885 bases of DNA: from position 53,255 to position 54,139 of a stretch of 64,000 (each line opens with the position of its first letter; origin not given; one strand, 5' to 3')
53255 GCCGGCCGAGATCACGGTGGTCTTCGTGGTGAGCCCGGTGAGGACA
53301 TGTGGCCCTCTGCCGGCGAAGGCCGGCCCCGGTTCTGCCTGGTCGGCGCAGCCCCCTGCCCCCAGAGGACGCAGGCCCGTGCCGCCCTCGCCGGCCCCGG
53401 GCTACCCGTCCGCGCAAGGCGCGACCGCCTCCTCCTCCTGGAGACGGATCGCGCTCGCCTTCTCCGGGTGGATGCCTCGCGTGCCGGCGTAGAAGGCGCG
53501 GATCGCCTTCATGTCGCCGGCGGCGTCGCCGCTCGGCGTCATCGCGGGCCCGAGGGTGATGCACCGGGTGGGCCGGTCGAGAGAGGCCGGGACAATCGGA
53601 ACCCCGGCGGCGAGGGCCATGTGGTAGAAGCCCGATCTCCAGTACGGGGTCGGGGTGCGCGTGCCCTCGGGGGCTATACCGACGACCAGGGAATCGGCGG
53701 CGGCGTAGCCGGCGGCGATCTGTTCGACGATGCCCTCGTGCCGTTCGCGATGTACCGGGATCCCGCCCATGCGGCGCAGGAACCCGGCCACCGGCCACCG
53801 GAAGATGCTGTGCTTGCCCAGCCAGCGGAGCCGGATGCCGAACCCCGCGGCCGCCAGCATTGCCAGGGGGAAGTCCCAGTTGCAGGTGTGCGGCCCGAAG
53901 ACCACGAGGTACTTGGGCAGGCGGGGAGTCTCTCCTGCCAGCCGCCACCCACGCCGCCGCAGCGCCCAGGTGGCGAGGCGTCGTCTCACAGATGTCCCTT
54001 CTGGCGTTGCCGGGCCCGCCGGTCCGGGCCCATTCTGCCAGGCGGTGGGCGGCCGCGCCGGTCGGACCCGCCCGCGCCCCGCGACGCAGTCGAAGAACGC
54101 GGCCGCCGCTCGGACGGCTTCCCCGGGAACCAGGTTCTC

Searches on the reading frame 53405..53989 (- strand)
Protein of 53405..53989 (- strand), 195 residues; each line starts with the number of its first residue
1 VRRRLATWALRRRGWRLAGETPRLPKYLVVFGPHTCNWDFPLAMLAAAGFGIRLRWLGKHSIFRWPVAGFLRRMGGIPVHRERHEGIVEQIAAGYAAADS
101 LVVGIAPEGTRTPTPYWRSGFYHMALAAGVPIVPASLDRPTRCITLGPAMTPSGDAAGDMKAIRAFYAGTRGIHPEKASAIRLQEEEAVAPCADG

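Call 4: search_protein_families(library=pfam, proteins=[window:53405-53989:-], max_evalue=0.1)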
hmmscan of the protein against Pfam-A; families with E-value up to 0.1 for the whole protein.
window:53405-53989:- (195 aa): 2 families
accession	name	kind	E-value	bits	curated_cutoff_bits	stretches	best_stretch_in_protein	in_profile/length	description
PF01553.26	Acyltransferase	-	3.3e-13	50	23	1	28-136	16-130/132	Acyltransferase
PF17396.8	DUF1611_N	-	0.07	13.9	22.6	0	87-133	20-65/95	Domain of unknown function (DUF1611_N) Rossmann-like domain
